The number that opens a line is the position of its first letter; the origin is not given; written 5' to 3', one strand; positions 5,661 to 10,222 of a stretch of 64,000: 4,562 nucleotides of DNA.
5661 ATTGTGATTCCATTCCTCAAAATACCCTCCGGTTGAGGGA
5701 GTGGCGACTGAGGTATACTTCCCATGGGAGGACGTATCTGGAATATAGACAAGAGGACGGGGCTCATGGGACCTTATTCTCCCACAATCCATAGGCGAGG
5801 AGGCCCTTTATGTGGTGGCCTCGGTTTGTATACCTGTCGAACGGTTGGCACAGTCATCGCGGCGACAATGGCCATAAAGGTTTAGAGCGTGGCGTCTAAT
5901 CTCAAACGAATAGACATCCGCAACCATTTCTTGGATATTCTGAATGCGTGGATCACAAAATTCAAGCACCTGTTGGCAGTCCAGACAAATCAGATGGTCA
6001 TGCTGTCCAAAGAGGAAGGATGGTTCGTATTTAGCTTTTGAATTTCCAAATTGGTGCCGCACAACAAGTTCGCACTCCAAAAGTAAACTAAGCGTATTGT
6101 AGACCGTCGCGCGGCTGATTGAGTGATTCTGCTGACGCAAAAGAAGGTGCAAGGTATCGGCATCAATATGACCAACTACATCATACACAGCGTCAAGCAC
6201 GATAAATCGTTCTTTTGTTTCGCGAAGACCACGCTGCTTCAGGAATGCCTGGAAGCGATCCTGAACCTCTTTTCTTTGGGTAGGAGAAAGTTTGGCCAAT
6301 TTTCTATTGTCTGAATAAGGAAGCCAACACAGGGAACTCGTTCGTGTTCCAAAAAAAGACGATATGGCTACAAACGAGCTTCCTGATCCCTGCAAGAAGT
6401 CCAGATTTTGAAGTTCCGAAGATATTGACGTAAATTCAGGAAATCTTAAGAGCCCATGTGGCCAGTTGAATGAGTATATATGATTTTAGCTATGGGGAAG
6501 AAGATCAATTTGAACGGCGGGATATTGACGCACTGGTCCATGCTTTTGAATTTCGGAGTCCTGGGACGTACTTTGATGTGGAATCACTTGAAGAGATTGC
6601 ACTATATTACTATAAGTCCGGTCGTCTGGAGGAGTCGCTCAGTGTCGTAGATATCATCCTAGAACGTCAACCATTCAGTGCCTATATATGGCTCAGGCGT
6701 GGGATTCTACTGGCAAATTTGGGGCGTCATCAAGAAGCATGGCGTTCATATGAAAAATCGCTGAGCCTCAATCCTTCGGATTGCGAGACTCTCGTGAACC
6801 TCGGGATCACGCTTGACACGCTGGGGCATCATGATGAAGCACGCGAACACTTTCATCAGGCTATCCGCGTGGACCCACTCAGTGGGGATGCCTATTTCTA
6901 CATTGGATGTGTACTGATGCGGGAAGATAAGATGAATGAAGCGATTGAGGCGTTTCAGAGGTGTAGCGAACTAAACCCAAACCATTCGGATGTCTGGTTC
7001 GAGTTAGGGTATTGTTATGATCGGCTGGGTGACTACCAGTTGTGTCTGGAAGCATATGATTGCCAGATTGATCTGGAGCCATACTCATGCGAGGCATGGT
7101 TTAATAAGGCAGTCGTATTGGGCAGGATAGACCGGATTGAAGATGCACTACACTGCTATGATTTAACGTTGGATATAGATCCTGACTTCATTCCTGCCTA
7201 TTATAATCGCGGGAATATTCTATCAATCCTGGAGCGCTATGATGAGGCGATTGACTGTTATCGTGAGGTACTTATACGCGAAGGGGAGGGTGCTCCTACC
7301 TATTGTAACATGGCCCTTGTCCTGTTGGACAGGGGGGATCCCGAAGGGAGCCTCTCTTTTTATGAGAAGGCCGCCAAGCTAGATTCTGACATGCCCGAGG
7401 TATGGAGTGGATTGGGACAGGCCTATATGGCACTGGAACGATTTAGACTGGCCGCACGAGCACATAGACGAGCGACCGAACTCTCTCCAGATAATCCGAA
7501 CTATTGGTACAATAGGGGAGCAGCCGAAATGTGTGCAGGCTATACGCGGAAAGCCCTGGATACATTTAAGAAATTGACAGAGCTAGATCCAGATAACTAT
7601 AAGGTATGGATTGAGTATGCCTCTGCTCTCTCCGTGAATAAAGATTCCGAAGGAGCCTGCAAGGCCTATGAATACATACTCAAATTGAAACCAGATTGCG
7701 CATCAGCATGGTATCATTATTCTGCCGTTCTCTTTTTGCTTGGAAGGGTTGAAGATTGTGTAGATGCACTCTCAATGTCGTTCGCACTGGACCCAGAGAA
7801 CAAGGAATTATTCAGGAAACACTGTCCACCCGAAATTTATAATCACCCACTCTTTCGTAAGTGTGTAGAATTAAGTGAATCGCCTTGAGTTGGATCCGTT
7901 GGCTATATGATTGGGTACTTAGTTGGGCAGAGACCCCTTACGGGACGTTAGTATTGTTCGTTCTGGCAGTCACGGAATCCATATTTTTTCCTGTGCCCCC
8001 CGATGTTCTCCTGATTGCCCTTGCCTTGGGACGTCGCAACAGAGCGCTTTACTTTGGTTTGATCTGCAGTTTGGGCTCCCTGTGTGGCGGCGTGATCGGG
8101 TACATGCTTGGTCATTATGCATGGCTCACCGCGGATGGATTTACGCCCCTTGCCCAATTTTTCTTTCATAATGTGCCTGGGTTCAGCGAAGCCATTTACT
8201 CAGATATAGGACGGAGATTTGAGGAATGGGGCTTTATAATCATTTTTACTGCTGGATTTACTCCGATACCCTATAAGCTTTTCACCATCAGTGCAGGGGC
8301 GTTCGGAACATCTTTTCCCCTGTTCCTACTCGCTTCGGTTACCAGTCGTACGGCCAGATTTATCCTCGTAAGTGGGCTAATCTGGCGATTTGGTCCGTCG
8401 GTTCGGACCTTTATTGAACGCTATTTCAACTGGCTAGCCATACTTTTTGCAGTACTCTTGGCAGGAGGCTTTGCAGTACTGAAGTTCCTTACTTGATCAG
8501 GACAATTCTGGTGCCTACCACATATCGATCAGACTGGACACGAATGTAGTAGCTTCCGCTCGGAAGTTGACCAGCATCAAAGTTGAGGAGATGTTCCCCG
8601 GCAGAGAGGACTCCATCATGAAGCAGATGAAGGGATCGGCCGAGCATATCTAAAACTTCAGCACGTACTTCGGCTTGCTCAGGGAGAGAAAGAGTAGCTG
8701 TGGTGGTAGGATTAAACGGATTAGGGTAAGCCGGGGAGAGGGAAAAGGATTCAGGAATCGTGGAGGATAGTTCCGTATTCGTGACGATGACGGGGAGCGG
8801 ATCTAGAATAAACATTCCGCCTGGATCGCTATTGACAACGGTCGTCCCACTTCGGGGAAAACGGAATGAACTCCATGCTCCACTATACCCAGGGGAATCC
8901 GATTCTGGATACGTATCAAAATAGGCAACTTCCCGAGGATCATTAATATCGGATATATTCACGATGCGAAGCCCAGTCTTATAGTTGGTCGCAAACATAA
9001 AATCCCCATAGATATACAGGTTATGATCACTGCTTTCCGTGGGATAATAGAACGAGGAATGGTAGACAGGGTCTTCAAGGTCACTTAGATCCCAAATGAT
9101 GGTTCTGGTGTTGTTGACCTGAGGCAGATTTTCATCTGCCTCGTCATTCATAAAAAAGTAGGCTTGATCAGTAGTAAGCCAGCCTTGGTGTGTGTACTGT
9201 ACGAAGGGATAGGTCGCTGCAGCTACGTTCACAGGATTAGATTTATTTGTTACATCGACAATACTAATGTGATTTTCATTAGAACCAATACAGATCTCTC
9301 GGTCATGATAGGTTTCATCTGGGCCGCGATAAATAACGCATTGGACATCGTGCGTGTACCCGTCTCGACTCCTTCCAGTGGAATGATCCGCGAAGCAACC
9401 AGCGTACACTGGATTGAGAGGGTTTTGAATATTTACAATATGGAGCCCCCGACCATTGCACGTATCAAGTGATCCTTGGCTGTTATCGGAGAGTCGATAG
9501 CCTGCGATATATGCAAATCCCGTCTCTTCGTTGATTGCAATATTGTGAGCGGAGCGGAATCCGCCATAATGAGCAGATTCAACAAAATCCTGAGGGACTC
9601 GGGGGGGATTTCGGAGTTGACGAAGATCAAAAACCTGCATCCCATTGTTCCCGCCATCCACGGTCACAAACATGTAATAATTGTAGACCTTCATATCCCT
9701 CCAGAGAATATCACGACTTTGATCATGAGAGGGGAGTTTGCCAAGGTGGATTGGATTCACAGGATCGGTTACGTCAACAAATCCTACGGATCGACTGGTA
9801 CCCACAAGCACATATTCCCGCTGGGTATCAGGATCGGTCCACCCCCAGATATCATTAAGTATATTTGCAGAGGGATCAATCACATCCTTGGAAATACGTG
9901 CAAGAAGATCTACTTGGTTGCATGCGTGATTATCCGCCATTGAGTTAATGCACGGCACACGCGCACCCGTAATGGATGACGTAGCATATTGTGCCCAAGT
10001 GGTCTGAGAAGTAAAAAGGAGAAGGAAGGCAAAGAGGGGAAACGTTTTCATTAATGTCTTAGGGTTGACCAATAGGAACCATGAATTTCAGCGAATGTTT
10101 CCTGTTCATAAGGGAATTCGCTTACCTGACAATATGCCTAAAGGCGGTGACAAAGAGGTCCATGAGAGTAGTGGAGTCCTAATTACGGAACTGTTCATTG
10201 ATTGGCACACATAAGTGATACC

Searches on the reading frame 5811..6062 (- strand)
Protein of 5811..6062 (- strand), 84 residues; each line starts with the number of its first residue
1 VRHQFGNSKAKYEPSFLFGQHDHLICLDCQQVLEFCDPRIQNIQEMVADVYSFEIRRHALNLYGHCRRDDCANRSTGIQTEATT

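Call 38: list_cluster_members(proteins=[window:5811-6062:-, window:5811-5969:-, window:5811-5927:-, window:5811-6395:-, window:5811-6299:-])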
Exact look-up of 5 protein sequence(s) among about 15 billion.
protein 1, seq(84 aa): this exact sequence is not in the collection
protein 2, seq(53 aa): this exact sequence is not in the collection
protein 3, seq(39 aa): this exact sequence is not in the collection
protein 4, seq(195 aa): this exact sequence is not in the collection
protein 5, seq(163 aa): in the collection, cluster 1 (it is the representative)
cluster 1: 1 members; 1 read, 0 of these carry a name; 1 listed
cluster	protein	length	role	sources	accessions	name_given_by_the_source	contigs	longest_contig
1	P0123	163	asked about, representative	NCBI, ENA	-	-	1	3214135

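Call 56: find_homologous_proteins(query=window:5811-6062:-, max_evalue=1e-10)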
Query seq(84 aa) (84 aa): 10 proteins with E <= 1e-10 among 11 candidates.
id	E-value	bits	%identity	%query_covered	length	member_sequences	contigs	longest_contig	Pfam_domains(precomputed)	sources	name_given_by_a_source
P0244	1.1e-39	152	78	99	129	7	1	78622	PF01475.26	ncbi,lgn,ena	-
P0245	4.3e-39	150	82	90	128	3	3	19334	PF01475.26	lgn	-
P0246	8.6e-39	149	85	88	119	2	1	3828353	PF01475.26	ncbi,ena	-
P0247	6.0e-35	137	73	93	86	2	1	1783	PF01475.26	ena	-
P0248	7.0e-31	124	65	89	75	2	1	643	PF01475.26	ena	-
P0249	1.9e-21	94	54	88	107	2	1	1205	PF01475.26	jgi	jgi:Fur family ferric uptake transcriptional regulator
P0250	2.1e-21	94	55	88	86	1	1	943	PF01475.26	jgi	jgi:Fur family ferric uptake transcriptional regulator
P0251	6.0e-21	92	60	81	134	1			PF01475.26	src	-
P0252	8.2e-20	88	54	85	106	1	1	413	PF01475.26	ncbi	-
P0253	4.9e-18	83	49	81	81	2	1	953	PF01475.26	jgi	jgi:Fur family ferric uptake transcriptional regulator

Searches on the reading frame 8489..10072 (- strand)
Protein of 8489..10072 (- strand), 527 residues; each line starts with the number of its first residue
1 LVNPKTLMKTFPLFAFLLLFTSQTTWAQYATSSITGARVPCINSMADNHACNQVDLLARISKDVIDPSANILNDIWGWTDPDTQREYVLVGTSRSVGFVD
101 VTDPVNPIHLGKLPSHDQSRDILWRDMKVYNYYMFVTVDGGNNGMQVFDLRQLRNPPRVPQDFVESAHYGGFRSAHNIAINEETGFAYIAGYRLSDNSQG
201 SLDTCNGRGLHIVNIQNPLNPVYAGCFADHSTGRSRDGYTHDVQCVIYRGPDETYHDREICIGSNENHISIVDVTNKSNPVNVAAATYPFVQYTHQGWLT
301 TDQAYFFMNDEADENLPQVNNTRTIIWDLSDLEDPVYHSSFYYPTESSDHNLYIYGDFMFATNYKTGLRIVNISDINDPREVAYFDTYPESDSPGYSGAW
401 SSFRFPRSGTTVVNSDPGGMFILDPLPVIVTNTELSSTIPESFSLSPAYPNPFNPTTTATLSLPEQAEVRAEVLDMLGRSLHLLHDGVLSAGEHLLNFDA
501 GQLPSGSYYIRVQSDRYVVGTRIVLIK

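Call 70: search_protein_families(library=pfam, proteins=[window:8489-10072:-], max_evalue=0.0001)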
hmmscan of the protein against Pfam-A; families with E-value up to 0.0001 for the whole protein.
window:8489-10072:- (527 aa): 1 family
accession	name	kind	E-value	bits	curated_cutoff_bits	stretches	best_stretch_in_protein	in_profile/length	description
PF18962.6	Por_Secre_tail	-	7.8e-06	26.5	27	1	449-522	2-72/75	Secretion system C-terminal sorting domain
